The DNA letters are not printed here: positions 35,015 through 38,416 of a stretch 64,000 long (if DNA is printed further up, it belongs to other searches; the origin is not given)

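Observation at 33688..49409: One YtrA-type regulator and one ABC ATPase followed by four tandem ~1,000-aa paralogs of a fused double permease with a pseudopilin-like periplasmic domain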

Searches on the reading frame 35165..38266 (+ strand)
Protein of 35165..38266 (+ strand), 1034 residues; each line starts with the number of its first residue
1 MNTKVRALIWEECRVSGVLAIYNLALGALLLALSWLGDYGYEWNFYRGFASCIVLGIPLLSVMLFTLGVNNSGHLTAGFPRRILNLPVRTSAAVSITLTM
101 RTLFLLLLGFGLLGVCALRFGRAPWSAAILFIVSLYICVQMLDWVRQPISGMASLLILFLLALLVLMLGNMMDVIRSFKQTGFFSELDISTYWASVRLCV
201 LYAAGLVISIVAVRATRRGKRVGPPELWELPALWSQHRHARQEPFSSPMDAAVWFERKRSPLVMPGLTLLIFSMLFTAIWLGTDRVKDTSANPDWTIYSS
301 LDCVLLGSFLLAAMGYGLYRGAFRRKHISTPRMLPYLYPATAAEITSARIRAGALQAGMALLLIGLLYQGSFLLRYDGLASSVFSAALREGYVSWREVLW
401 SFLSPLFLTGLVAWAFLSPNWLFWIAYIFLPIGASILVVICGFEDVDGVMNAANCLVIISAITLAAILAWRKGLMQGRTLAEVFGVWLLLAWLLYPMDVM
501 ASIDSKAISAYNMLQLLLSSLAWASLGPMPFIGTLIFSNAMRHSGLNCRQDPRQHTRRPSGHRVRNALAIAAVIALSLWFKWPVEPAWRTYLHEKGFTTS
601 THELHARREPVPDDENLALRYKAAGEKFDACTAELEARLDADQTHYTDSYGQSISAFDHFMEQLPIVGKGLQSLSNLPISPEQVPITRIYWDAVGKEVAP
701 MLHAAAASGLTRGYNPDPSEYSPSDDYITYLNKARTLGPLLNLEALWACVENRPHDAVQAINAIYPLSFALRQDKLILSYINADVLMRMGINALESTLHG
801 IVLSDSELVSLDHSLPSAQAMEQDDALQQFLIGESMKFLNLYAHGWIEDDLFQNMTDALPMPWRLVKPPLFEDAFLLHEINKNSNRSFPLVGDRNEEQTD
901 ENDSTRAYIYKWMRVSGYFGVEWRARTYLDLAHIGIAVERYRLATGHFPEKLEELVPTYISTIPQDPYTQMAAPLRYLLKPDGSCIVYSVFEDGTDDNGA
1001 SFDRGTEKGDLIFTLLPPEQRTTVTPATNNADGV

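Call 4: search_protein_families(library=pfam, proteins=[window:35165-38266:+], max_evalue=0.01)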
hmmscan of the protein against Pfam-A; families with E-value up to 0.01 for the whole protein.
window:35165-38266:+ (1034 aa): 0 families

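Call 8: find_homologous_proteins(query=window:35165-38266:+)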
Query window:35165-38266:+ (1034 aa): 10 proteins with E <= 0.001 among 8000 candidates.
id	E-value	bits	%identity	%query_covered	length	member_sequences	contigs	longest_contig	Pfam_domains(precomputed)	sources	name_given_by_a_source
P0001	0.0e+0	2370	100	100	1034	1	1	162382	-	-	-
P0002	0.0e+0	1387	62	99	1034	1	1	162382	-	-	-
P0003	0.0e+0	1125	53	99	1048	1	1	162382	-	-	-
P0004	0.0e+0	1111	52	100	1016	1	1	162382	-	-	-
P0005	1.9e-111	392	29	98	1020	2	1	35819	-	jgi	jgi:hypothetical protein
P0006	3.6e-99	351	30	99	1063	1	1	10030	-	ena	-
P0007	5.6e-66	241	27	53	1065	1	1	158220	-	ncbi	-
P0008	1.7e-64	236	27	53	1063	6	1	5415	-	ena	-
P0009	2.6e-52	196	27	80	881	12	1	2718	-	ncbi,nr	ncbi:MAG TPA: hypothetical protein PLI98_15765, partial [Candidatus Hydrogenedentes bacterium]|nr:hy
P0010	2.1e-6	44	42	6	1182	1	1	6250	PF12679.14,PF12730.14,PF12698.14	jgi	jgi:ABC-type transport system involved in multi-copper enzyme maturation permease subunit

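Call 14: search_solved_structures(query=A3, max_evalue=10, show_alignments=3)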
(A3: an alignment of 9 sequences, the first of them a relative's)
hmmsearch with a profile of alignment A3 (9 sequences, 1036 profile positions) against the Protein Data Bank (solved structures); distinct sequences matched with E-value up to 10: 1.
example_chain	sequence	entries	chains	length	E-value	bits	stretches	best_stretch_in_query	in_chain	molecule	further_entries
2kep_A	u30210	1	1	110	2.8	9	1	962-1001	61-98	General secretion pathway protein G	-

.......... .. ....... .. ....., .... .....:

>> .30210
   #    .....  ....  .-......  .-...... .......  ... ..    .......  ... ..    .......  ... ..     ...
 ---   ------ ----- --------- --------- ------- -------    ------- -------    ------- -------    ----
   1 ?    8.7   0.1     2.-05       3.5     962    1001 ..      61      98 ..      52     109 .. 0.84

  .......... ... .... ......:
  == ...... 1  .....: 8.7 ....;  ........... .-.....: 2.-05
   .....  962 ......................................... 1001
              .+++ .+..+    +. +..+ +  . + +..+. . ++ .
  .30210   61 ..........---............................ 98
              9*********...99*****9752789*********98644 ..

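Call 15: search_protein_families(library=pfam, alignment_id=A3, max_evalue=10)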
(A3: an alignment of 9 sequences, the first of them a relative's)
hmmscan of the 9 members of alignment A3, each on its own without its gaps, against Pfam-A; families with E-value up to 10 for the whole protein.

A. member 1, P0001 (1034 aa): 0 families

B. families by the number of members that match (of 9 scanned): 6 families
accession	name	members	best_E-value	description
PF08334.16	T2SSG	3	0.023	Type II secretion system (T2SS), protein G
PF19250.5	DUF5898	1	0.071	Family of unknown function (DUF5898)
PF09861.14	Lar_N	1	0.25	Lactate racemase N-terminal domain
PF23689.1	YldA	1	0.33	YldA-like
PF02990.21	EMP70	1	1.4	Endomembrane protein 70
PF07760.16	DUF1616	1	6.6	Protein of unknown function (DUF1616)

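Call 16: find_encoding_contigs(protein=P0007, flank=10000, max_places=3)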
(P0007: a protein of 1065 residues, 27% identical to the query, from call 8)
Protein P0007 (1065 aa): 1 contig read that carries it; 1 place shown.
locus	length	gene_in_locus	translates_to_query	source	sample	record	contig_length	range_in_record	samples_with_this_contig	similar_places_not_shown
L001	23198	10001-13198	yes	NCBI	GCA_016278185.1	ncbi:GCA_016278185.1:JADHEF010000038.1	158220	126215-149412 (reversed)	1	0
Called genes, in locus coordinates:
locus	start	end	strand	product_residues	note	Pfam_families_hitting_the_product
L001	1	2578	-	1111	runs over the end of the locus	PF01833:TIG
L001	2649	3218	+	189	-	PF01035:DNA_binding_1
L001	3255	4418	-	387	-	PF00465:Fe-ADH, PF13685:Fe-ADH_2 (faint), PF25137:ADH_Fe_C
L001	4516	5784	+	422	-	-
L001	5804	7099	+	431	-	PF01408:GFO_IDH_MocA, PF19051:GFO_IDH_MocA_C2, PF22725:GFO_IDH_MocA_C3, PF02894:GFO_IDH_MocA_C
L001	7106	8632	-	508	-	PF12979:DUF3863, PF12980:DUF3864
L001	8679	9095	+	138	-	PF00392:GntR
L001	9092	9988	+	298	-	PF00005:ABC_tran, PF13304:AAA_21 (weak)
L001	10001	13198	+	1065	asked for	-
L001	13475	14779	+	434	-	PF22789:DUF4026_C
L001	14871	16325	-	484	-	PF05221:AdoHcyase, PF02826:2-Hacid_dh_C (weak), PF00670:AdoHcyase_NAD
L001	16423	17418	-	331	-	PF00294:PfkB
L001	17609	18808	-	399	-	PF00438:S-AdoMet_synt_N, PF02772:S-AdoMet_synt_M, PF02773:S-AdoMet_synt_C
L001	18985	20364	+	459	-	PF01235:Na_Ala_symp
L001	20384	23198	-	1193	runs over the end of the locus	PF00497:SBP_bac_3, PF00497:SBP_bac_3, PF00989:PAS, PF08448:PAS_4, PF13426:PAS_9, PF00989:PAS, PF13188:PAS_8, PF13426:PAS_9, +6 more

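Call 17: find_encoding_contigs(protein=P0005, flank=10000, max_places=3)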
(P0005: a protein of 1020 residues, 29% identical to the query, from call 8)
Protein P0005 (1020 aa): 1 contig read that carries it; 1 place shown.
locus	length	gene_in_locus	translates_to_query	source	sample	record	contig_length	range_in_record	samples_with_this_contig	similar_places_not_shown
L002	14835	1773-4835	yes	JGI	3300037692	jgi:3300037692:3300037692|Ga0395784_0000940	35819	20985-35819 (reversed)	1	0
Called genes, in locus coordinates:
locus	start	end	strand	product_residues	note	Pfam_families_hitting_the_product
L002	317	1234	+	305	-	PF00005:ABC_tran, PF13304:AAA_21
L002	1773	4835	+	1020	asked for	-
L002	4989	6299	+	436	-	PF01408:GFO_IDH_MocA, PF19051:GFO_IDH_MocA_C2, PF22725:GFO_IDH_MocA_C3 (faint)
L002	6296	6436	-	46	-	-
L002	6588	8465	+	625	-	PF00009:GTP_EFTU, PF01926:MMR_HSR1 (weak), PF22042:EF-G_D2 (weak), PF03144:GTP_EFTU_D2 (faint), PF00679:EFG_C, PF21018:BipA_C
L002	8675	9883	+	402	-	PF00270:DEAD, PF04851:ResIII, PF00271:Helicase_C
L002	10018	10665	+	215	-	PF00719:Pyrophosphatase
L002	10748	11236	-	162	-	PF07963:N_methyl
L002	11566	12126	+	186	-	PF03745:DUF309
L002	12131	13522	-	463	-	PF16655:PhoD_N, PF09423:PhoD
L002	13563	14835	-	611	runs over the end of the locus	-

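Call 20: search_protein_families(library=ncbifam, proteins=[window:35165-38266:+, P0010], max_evalue=0.1)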
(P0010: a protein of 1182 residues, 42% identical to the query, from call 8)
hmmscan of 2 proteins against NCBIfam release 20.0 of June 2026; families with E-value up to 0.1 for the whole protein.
window:35165-38266:+ (1034 aa): 0 families

P0010 (1182 aa): 3 families
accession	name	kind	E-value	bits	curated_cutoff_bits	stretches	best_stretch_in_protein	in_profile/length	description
TIGR03518.1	ABC_perm_GldF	equivalog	5.2e-12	46.3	288.5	2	150-279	53-187/240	gliding motility-associated ABC transporter permease subunit GldF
NF041647.1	ABC_perm_CPBP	equivalog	2e-09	36.8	435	2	454-509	186-241/636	ABC transporter permease subunit/CPBP intramembrane protease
NF038293.1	permease_SagH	equivalog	0.0016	17.4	450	0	469-518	188-237/370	SagH family ABC transporter permease subunit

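Call 24: find_encoding_contigs(protein=P0001, flank=1000, max_places=2)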
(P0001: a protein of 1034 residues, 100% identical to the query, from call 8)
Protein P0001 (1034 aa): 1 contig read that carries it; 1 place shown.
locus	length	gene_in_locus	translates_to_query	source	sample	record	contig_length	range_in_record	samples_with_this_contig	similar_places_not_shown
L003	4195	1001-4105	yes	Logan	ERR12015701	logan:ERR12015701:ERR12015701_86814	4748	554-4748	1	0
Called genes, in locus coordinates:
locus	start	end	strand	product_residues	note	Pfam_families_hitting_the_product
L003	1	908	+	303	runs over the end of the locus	PF00005:ABC_tran, PF13304:AAA_21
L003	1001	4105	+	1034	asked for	-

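Call 25: find_encoding_contigs(protein=P0006, flank=10000, max_places=3)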
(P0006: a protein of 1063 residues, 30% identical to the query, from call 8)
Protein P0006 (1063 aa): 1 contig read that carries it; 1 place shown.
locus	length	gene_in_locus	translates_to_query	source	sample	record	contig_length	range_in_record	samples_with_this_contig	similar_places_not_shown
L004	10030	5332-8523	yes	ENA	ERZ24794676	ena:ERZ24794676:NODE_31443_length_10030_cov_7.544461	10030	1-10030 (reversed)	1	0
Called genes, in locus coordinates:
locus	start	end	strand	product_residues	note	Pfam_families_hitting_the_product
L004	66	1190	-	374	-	PF13439:Glyco_transf_4, PF13579:Glyco_trans_4_4, PF00534:Glycos_transf_1, PF13692:Glyco_trans_1_4, PF20706:GT4-conflict (weak), PF13524:Glyco_trans_1_2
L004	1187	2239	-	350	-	PF13692:Glyco_trans_1_4, PF13524:Glyco_trans_1_2, PF00534:Glycos_transf_1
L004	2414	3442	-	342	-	PF01075:Glyco_transf_9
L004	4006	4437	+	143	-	PF00392:GntR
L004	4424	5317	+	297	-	PF00005:ABC_tran, PF13304:AAA_21 (weak)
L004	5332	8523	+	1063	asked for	-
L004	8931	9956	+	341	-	PF01547:SBP_bac_1, PF13531:SBP_bac_11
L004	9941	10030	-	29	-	?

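Call 31: predict_structure(alignment_id=A3)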
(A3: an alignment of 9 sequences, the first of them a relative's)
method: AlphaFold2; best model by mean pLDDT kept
length: 1034 residues; sequences in the alignment: 9
mean_pLDDT: 57.3   pTM: 0.49
mean pLDDT of the five models: 57.3, 55.9, 54.4, 53.2, 52.5
residues with pLDDT >= 90: 37; 70-90: 254; 50-70: 287; < 50: 456
segments of 3 or more residues with pLDDT < 50: 37-41, 43-45, 67-77, 150-159, 180-189, 220-446, 492-508, 543-585, 587-589, 599-601, 670-675, 718-724, 819-823, 835-917, 1003-1006, 1029-1034
pLDDT, mean of each block of 10 residues (from residue 1): 62 63 60 50 52 66 54 43 60 76 82 76 67 75 58 45 50 53 45 66 77 61 40 34 39 40 39 38 31 32 37 36 32 38 45 46 41 35 45 43 43 41 44 43 46 66 66 54 54 47 46 64 59 58 44 37 39 39 43 52 57 78 87 89 72 82 67 58 86 91 87 59 54 77 89 91 84 68 77 87 90 70 51 47 36 35 39 35 33 29 33 45 71 88 87 69 65 76 84 65 51 85 69 36
secondary structure, 60 per line:
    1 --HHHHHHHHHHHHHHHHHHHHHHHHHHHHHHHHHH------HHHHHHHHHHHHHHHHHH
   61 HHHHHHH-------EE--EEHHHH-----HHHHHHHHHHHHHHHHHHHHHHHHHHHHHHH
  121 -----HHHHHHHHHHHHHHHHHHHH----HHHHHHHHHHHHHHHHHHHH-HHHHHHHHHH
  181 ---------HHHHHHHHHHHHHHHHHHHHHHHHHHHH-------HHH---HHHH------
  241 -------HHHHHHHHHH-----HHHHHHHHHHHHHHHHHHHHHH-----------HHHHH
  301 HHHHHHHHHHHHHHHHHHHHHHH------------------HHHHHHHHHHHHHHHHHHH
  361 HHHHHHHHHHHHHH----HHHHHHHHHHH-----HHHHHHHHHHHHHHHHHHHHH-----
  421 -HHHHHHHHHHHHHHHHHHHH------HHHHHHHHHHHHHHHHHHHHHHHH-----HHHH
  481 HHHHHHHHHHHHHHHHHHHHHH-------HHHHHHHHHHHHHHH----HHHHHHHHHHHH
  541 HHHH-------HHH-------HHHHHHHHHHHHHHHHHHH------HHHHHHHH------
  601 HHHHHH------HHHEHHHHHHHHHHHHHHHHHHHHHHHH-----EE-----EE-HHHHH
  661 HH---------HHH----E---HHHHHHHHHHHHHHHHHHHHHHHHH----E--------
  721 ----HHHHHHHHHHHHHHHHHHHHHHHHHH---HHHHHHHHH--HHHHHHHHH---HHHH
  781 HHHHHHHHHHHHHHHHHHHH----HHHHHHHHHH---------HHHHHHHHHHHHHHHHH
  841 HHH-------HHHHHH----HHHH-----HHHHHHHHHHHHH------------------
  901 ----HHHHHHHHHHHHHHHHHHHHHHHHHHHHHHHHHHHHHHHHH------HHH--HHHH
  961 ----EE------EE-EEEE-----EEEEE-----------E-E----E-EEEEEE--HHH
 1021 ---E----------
elements in order (helices of 4 or more, strands of 3 or more residues): H3-36 H43-67 H81-84 H90-120 H126-145 H150-169 H171-180 H190-217 H231-234 H248-257 H263-284 H296-323 H342-374 H379-389 H395-415 H422-441 H448-471 H477-502 H510-524 H529-544 H562-580 H587-594 H601-606 H617-640 H656-662 H683-707 H725-750 H754-762 H765-773 H777-800 H805-814 H824-843 H851-856 H861-864 H870-882 H905-945 H957-960 E976-979 E985-989 E1010-1015

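Call 32: search_protein_representatives(alignment_id=A3)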
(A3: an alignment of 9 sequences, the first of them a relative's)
Query: 9 sequences, 1036 profile positions. Proteins with E-value up to 0.001 (for the whole library): 35793; up to 1e-10: 18979; up to 1e-30: 1991. The best 150 are listed.
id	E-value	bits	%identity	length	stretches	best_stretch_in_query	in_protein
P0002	0.0e+00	1558.8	-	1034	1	1-1036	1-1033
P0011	0.0e+00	1278.2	-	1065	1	1-1029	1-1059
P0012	0.0e+00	1070.0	-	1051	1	1-1028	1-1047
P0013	0.0e+00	1040.7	-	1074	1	5-1029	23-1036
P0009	6.0e-298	1007.7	-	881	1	1-894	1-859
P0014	4.0e-288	975.2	-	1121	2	4-1030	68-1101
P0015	1.5e-287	973.4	-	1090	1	1-1029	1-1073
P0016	4.5e-286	968.4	-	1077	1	1-1031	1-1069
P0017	1.2e-281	953.8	-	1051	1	1-1031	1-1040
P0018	1.2e-275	933.9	-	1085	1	1-1029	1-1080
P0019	2.1e-264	896.7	-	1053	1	1-1028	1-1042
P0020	1.5e-262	890.6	-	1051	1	1-1022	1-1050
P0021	1.6e-261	887.2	-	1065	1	1-1027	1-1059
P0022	2.8e-259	879.7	-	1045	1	1-1027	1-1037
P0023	5.3e-254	862.2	-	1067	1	1-1027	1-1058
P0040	3.9e-225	766.7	-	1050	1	1-1020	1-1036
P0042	4.9e-220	749.8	-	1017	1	1-1020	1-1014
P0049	5.1e-213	726.6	-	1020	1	1-1028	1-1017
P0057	1.9e-202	691.6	-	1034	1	1-1031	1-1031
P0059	1.6e-199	681.9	-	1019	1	10-1020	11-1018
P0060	8.7e-197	672.8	-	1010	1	1-1020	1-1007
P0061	1.7e-196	671.9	-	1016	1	4-1020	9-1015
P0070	1.9e-182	625.4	-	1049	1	3-1020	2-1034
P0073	1.0e-180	619.7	-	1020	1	1-1017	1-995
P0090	2.9e-155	535.4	-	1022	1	3-1020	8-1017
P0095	4.4e-151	521.5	-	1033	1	8-1020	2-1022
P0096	1.7e-148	513.0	-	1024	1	1-1020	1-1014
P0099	1.8e-139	483.1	-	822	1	239-1020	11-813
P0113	8.1e-109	381.6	-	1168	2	136-1027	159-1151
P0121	6.6e-100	352.1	-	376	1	657-1020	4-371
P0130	3.2e-87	310.1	-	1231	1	6-1032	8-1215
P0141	1.2e-64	235.4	-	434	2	661-1020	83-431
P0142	4.0e-64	233.6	-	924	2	672-1006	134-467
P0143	1.8e-63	231.4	-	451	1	588-1019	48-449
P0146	9.4e-63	229.1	-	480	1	580-1019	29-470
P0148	4.1e-62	227.0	-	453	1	588-1020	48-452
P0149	6.5e-62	226.3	-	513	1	588-1019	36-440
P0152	2.3e-61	224.5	-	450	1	564-1017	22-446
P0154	9.5e-61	222.5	-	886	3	583-995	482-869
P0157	7.5e-60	219.5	-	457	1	588-1019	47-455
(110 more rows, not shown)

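Call 40: search_protein_families(library=pfam, proteins=[P0143, P0148, P0152, P0157, P0146, P0142, P0154, P0113, P0130], max_evalue=1)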
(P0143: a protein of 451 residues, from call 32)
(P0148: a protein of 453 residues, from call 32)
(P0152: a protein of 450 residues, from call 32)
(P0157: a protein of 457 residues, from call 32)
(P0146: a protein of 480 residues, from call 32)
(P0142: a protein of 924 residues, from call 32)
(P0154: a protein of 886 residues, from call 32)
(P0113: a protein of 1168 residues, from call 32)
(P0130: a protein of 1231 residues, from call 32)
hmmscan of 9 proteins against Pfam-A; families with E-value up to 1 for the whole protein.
P0143 (451 aa): 0 families

P0148 (453 aa): 2 families
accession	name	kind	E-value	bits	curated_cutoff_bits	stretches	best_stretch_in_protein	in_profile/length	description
PF08334.16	T2SSG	-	0.0059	17.1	21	1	393-433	59-101/108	Type II secretion system (T2SS), protein G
PF18234.7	VioE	-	0.2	12.3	25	1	38-81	105-148/182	Violacein biosynthetic enzyme VioE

P0152 (450 aa): 3 families
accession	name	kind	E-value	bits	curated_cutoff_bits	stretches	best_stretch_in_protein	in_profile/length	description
PF15013.11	CCSMST1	-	0.032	14.8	26.1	1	2-47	15-60/74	CCSMST1 family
PF19592.4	DUF6097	-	0.15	12.6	27.5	0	5-48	54-98/152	Family of unknown function (DUF6097)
PF18160.6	SLATT_5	-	0.18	11.6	29.5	1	1-48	20-67/192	SMODS and SLOG-associating 2TM effector domain family 5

P0157 (457 aa): 2 families
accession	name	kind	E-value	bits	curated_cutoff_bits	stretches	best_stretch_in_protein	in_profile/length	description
PF20865.2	FAM186A-B_C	-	0.25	11.6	37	0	110-177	30-95/229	FAM186A/B, C-terminal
PF00957.27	Synaptobrevin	-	0.77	10.1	26.4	0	324-351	27-54/89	Synaptobrevin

P0146 (480 aa): 1 family
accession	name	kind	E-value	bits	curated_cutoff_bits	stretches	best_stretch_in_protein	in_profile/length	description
PF08334.16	T2SSG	-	0.00013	22.5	21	1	383-454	12-99/108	Type II secretion system (T2SS), protein G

P0142 (924 aa): 1 family
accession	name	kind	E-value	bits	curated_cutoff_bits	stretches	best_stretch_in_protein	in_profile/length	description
PF04014.23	MazE_antitoxin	-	0.17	12.3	24.7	0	780-799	14-33/48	Antidote-toxin recognition MazE, bacterial antitoxin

P0154 (886 aa): 1 family
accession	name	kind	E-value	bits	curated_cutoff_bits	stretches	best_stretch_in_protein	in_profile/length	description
PF08334.16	T2SSG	-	0.015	15.8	21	0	404-450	59-106/108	Type II secretion system (T2SS), protein G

P0113 (1168 aa): 1 family
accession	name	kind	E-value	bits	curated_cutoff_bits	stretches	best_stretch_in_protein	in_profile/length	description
PF08334.16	T2SSG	-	0.016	15.7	21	1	1085-1127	58-100/108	Type II secretion system (T2SS), protein G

P0130 (1231 aa): 1 family
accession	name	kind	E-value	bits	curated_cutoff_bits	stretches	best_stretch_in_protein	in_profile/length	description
PF16188.10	Peptidase_M24_C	-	0.093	13.1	28.9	1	829-848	29-48/63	C-terminal region of peptidase_M24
